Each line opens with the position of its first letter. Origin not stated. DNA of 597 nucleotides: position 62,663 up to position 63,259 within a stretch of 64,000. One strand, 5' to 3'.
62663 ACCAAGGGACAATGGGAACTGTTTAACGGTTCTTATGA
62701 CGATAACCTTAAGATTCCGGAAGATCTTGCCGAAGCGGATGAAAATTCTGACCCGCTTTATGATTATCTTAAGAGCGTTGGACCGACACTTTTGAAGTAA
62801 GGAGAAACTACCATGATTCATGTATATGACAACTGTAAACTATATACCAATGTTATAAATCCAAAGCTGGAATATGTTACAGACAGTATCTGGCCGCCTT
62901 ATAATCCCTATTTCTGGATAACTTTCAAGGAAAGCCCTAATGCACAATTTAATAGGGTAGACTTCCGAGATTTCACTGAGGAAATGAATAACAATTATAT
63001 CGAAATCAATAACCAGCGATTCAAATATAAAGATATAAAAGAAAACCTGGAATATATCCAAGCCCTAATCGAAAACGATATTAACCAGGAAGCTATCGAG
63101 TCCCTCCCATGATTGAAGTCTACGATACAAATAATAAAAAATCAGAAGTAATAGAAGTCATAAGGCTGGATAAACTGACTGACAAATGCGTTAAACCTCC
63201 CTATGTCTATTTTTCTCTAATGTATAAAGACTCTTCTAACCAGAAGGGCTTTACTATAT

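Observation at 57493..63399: Tandem array of 17 translationally coupled paralogous small genes sharing a conserved C-terminal 'EAIExLP' helix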

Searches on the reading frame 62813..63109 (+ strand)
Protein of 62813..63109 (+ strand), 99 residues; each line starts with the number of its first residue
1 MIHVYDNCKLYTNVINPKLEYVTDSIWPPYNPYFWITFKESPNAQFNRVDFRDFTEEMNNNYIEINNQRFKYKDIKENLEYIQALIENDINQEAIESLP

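Call 10: search_dna_similar(query=window:62813-63109:+, collection=phages, mode=protein, max_rows=25, max_evalue=0.001)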
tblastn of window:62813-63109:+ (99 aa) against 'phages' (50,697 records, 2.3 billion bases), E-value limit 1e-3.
No match.

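Call 14: find_homologous_proteins(query=A2, max_evalue=0.001)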
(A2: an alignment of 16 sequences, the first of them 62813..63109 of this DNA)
Query A2 (16 sequences) (99 aa, profile of the alignment): 34 proteins with E <= 0.001 among 235 candidates.
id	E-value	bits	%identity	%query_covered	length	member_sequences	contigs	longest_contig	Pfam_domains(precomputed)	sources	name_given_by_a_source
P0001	7.8e-20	89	89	100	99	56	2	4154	-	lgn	-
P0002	1.3e-19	88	87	100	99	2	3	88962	-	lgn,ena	-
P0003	6.7e-18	83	90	100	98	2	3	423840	-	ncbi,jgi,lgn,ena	-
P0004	1.5e-15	75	72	100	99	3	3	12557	-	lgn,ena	-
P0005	1.6e-15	75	85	100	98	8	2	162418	-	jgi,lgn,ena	jgi:hypothetical protein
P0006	5.4e-14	70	69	100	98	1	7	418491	-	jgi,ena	jgi:hypothetical protein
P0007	2.3e-13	68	72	100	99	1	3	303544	-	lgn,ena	-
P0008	9.8e-13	66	50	18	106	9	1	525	-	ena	-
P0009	2.1e-12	65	50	18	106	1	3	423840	-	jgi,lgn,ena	-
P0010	4.8e-12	64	39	33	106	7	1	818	-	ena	-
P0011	1.4e-11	63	-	-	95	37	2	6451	-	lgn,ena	-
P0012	1.5e-11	63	50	18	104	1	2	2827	-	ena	-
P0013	1.7e-11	62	39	33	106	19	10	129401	-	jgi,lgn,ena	jgi:hypothetical protein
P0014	3.7e-11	61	56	18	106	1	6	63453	-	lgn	-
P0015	4.2e-11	61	-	-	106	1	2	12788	-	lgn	-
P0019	2.1e-9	56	16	73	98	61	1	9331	-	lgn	-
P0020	6.9e-7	48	40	28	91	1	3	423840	-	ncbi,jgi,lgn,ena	-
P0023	1.2e-6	47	32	39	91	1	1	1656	-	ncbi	-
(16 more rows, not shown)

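Call 15: find_encoding_contigs(protein=P0003, flank=10000, max_places=4)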
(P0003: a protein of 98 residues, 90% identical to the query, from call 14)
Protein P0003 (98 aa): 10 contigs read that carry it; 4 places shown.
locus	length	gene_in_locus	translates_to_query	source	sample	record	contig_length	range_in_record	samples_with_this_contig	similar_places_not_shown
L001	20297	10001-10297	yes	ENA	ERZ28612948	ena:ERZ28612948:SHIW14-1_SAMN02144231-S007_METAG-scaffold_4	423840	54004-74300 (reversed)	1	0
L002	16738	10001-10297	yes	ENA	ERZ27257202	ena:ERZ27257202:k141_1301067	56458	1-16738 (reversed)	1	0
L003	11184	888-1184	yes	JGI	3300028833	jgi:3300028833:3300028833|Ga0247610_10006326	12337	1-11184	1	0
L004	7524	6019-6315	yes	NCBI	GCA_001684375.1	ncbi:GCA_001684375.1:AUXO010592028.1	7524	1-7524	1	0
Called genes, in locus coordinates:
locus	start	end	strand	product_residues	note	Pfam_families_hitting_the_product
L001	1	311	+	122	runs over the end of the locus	-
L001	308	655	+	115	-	-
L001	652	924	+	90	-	-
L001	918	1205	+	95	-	-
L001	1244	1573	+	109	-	-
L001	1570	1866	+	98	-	-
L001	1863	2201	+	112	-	-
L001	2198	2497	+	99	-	-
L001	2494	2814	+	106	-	-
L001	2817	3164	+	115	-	-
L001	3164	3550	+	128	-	-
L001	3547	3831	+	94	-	-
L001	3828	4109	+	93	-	-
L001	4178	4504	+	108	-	-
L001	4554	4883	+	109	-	-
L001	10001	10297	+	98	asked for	-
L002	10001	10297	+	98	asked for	-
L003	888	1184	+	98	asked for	-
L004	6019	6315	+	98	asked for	-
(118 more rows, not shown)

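Call 16: list_cluster_members(proteins=[P0003, P0020, P0023, window:62813-63109:+])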
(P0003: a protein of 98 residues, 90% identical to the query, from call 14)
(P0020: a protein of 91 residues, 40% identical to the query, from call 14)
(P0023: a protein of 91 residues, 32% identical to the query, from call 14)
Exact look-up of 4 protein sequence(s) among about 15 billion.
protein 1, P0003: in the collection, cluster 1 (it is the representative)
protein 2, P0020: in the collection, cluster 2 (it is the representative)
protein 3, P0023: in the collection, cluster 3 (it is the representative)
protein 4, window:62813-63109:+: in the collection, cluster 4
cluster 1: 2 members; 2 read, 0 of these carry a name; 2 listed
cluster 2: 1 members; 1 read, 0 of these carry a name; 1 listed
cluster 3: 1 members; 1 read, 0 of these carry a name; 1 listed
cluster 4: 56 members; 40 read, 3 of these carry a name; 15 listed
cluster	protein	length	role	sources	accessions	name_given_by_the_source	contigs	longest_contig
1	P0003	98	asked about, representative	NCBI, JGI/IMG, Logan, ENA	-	-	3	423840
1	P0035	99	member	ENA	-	-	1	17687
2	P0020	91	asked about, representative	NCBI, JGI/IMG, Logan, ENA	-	-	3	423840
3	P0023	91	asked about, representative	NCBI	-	-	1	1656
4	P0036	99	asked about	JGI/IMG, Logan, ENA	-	-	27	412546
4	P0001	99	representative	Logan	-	-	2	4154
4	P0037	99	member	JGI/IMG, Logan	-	hypothetical protein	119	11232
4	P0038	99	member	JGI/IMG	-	hypothetical protein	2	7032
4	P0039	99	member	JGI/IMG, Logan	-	hypothetical protein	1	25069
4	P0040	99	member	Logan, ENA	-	-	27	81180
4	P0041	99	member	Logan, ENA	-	-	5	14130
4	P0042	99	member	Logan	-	-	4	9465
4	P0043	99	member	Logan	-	-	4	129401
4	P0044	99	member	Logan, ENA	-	-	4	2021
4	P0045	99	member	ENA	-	-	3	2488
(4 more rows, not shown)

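Call 26: predict_structure(alignment_id=A3)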
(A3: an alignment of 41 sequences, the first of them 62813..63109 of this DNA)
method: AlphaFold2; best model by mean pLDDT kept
length: 99 residues; sequences in the alignment: 41
mean_pLDDT: 90.4   pTM: 0.82
mean pLDDT of the five models: 90.4, 90.2, 89.4, 87.3, 86.7
residues with pLDDT >= 90: 70; 70-90: 20; 50-70: 9; < 50: 0
segments of 3 or more residues with pLDDT < 50: none
pLDDT, mean of each block of 10 residues (from residue 1): 94 96 76 93 94 73 96 95 97 89
secondary structure, 60 per line:
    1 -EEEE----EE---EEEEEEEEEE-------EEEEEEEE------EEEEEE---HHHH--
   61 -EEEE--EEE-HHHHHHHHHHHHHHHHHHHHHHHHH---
elements in order: E2-5 E15-24 E32-39 E46-51 H55-58 E62-65 E68-70 H72-96

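Call 34: fold_search(model_id=the predicted structure, library=viral)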
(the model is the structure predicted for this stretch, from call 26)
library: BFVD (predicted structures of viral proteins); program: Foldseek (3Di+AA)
matches with E <= 10: 676; with E <= 0.001: 0
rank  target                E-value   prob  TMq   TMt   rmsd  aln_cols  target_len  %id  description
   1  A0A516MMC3            2.7e-01  0.15  0.25  0.22  12.8        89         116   17  (no name in the UniProt tables at hand)
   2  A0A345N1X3            3.4e-01  0.08  0.23  0.23  13.0        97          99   10  (no name in the UniProt tables at hand)
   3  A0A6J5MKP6            4.3e-01  0.15  0.24  0.25   8.6        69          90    9  Uncharacterized protein [uncultured Caudovirales phage]
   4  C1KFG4                4.9e-01  0.11  0.24  0.18  14.9       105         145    8  Uncharacterized protein [Lactobacillus phage Lb338-1]
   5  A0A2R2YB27            4.9e-01  0.09  0.24  0.18  17.2       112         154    8  Uncharacterized protein [Pseudomonas phage PPSC2]
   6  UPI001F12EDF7         6.5e-01  0.44  0.42  0.46   4.8        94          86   13  (no name look-up for this kind of identifier)
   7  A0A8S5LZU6            6.5e-01  0.11  0.20  0.17  12.2        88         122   15  Phage protein [Siphoviridae sp. ctuvC1]
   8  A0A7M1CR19            6.5e-01  0.08  0.21  0.18  12.0        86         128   17  (no name in the UniProt tables at hand)
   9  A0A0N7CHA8            7.8e-01  0.33  0.37  0.34   9.2        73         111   11  (no name in the UniProt tables at hand)
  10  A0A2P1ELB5            8.3e-01  0.13  0.28  0.25   9.8        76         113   16  Uncharacterized protein [Moumouvirus australiensis]
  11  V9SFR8                8.3e-01  0.11  0.25  0.17   8.8        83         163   11  Uncharacterized protein [Tunisvirus fontaine2]
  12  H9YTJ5                8.8e-01  0.11  0.23  0.31   7.3        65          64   12  (no name in the UniProt tables at hand)
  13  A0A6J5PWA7            9.3e-01  0.13  0.28  0.23   9.5        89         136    4  Uncharacterized protein [uncultured Caudovirales phage]
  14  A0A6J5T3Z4            9.3e-01  0.07  0.18  0.20   7.4        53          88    6  Uncharacterized protein [uncultured Caudovirales phage]
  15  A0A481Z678            1.0e+00  0.10  0.23  0.23   9.8        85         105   16  Double-stranded RNA binding motif [Pithovirus LCPAC104]
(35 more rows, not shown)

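Call 35: fold_search(model_id=the predicted structure, library=pdb)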
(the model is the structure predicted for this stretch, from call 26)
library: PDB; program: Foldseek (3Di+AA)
matches with E <= 10: 351; with E <= 0.001: 0
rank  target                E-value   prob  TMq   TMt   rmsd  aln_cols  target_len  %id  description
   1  6j6q_F                1.8e-01  0.47  0.36  0.24  21.0        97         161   13  Cryo-EM structure of the yeast B*-b2 complex at an average resolution of 3.7 angstrom (released 2019-04-24)
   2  8f2r_C                3.3e-01  0.14  0.23  0.15   8.4       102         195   12  Human CCC complex (released 2023-05-24)
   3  8qqi_B                9.4e-01  0.20  0.31  0.09  15.3        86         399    8  E.coli DNA gyrase in complex with 217 bp substrate DNA and LEI-800 (released 2024-06-19)
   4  9gbv_B                1.3e+00  0.06  0.23  0.04  13.0        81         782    7  E.coli gyrase holocomplex with chirally wrapped 217 bp DNA fragment (released 2024-08-21)
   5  6rku_B                1.5e+00  0.08  0.26  0.08  14.1        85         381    6  E. coli DNA Gyrase - DNA binding and cleavage domain in State 1 (released 2019-11-06)
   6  1z9f                  1.6e+00  0.09  0.24  0.26   8.4        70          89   13  Crystal structure of single stranded DNA-binding protein (TM0604) from Thermotoga maritima at 2.60 A resolution (released 2005-04-12)
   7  5yzg_Y                1.7e+00  0.13  0.34  0.18  18.2        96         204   16  The Cryo-EM Structure of Human Catalytic Step I Spliceosome (C complex) at 4.1 angstrom resolution (released 2018-08-08)
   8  6bp6_A                1.8e+00  0.10  0.24  0.28   4.7        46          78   17  Crystal structure of Commd9 COMM domain (released 2018-08-15)
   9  3q6c_O                1.8e+00  0.07  0.23  0.30  10.3        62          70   10  X-ray crystal structure of duf2500 (pf10694) from klebsiella pneumoniae, northeast structural genomics consortium targ (released 2011-08-10)
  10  9ggq_B                1.9e+00  0.10  0.28  0.04  15.1        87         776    9  E.coli gyrase holocomplex with cleaved chirally wrapped 217 bp DNA fragment and moxifloxacin (released 2024-09-11)
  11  3kxt_A                2.1e+00  0.20  0.33  0.51   4.8        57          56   16  Crystal structure of Sulfolobus Cren7-dsDNA complex (released 2010-06-09)
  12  5vkl_A                2.1e+00  0.08  0.24  0.15   8.7        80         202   14  SPT6 tSH2-RPB1 1476-1500 pS1493 (released 2017-10-25)
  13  2jtm_MODEL_1_A        2.3e+00  0.18  0.25  0.37   3.2        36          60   14  Solution structure of Sso6901 from Sulfolobus solfataricus P2 (released 2008-04-29)
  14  3bik_A                2.3e+00  0.06  0.20  0.10  12.1        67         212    7  Crystal Structure of the PD-1/PD-L1 Complex (released 2008-02-26)
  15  3bis_A                2.4e+00  0.06  0.19  0.10  13.3        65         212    8  Crystal Structure of the PD-L1 (released 2008-02-26)
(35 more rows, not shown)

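Call 39: find_encoding_contigs(protein=P0006, flank=10000, max_places=2)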
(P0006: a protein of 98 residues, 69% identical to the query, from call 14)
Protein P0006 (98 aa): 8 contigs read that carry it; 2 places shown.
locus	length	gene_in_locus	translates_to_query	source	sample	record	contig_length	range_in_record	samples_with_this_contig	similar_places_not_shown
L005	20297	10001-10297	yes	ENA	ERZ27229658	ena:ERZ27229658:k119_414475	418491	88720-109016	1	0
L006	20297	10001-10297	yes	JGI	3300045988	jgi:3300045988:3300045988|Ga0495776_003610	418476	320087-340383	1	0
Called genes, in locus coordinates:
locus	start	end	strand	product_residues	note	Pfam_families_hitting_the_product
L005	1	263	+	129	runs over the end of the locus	-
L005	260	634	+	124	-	-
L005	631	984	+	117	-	-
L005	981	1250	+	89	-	-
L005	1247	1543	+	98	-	-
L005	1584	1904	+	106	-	-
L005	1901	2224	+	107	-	-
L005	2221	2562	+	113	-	-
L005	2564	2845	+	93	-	-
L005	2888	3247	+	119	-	-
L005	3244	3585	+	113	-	-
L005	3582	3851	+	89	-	-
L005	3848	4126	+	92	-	-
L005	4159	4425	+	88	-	-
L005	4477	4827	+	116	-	-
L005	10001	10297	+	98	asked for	-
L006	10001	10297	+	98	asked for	-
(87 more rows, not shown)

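Call 40: find_encoding_contigs(protein=P0007, flank=10000, max_places=2)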
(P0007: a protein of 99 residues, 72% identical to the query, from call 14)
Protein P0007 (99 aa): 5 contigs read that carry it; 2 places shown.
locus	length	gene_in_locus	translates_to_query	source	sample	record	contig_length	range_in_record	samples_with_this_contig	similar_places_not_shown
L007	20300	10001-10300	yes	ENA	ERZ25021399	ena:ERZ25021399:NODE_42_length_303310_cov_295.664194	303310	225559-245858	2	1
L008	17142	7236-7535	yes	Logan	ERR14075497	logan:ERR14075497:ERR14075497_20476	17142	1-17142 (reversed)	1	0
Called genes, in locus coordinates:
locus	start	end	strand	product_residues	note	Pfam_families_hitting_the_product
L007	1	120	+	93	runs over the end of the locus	-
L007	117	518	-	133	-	-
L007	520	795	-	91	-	-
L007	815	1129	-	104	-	-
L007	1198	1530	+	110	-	-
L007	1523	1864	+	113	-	-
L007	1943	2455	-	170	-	-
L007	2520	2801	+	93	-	-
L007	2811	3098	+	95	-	-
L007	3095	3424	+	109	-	-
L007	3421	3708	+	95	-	-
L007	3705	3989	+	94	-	-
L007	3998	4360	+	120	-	-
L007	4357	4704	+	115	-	-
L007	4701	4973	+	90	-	-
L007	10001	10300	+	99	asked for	-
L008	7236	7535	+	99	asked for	-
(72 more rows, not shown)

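Call 42: search_protein_representatives(alignment_id=A3)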
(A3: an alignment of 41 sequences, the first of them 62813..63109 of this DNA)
Query: 41 sequences, 97 profile positions. Proteins with E-value up to 0.001 (for the whole library): 64; up to 1e-10: 9; up to 1e-30: 0. The best 64 are listed.
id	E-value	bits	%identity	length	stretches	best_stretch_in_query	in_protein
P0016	7.8e-24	100.3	-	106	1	1-97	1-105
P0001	8.1e-23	97.0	-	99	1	1-97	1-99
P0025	8.8e-18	80.9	-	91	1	1-96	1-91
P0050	4.7e-17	78.5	-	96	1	1-97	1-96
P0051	2.4e-14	69.9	-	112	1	1-97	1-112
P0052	7.2e-14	68.3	-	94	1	1-97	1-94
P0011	1.8e-13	67.1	-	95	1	1-97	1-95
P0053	3.2e-12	63.0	-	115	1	16-96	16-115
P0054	1.4e-11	61.0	-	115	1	1-97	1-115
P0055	4.0e-10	56.3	-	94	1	1-97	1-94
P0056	4.7e-10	56.1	-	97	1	1-97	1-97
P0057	3.0e-09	53.5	-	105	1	1-97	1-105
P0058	4.4e-09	53.0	-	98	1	17-97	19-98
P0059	5.5e-09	52.6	-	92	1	1-96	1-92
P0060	5.8e-09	52.6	-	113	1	1-96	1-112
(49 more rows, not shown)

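Call 59: find_encoding_contigs(protein=P0013, flank=10000, max_places=3)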
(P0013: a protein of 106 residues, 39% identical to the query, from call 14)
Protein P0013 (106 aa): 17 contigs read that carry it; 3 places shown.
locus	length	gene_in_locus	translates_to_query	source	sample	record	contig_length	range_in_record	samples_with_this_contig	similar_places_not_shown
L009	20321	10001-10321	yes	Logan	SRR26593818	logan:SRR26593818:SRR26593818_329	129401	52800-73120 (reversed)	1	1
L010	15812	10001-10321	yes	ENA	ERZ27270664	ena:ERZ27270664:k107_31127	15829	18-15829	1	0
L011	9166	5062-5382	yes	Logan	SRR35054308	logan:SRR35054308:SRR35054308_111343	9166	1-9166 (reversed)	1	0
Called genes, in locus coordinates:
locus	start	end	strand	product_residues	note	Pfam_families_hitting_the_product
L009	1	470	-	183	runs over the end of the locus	PF23849:Phage_TTP_2 (weak)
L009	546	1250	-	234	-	-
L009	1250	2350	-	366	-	-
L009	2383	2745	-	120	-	-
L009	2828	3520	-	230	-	-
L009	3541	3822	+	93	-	-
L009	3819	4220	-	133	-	-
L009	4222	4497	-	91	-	-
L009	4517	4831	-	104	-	-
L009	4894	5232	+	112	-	-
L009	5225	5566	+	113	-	-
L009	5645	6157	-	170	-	-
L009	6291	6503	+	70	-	-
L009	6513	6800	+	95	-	-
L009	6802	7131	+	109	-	-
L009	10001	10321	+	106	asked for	-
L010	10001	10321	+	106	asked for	-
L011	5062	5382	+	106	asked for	-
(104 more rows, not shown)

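Call 60: find_encoding_contigs(protein=P0019, flank=10000, max_places=2)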
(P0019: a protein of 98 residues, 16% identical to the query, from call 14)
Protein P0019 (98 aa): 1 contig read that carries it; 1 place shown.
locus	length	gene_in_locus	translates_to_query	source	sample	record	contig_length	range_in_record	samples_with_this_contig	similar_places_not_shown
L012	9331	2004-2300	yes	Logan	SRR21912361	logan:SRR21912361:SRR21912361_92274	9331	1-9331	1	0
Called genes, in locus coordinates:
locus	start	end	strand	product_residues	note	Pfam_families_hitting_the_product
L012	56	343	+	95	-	-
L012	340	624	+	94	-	-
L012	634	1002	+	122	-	-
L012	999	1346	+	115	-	-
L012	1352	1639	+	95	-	-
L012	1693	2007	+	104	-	-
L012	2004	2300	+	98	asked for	-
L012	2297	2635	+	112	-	-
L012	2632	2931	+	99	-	-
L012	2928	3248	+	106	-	-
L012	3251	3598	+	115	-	-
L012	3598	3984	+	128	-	-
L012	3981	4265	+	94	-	-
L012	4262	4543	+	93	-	-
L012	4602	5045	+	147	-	-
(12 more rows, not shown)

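Call 65: search_solved_structures(query=A3, max_evalue=1)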
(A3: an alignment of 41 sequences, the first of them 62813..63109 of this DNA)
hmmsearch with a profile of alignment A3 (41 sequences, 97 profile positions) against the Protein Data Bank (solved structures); distinct sequences matched with E-value up to 1: 1.
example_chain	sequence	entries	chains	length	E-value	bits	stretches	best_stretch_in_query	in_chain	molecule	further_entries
8clk_F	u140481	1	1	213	0.6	14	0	6-67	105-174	General transcription factor 3C polypeptide 6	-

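Call 73: search_protein_families(library=padloc, alignment_id=A2, max_evalue=0.01)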
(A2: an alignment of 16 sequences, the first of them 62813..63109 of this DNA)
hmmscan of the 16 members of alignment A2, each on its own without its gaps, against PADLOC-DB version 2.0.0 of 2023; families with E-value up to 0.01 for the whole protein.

A. member 1, window:62813-63109:+ (99 aa): 0 families

B. families by the number of members that match (of 16 scanned): 0 families

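Call 74: search_protein_families(library=ncbifam, alignment_id=A2, max_evalue=0.01)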
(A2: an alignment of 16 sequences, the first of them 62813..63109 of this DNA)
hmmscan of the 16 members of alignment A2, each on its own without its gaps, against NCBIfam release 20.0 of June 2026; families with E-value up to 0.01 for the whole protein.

A. member 1, window:62813-63109:+ (99 aa): 0 families

B. families by the number of members that match (of 16 scanned): 1 family
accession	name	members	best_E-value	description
TIGR01563.1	gp16_SPP1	1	0.00078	phage head closure protein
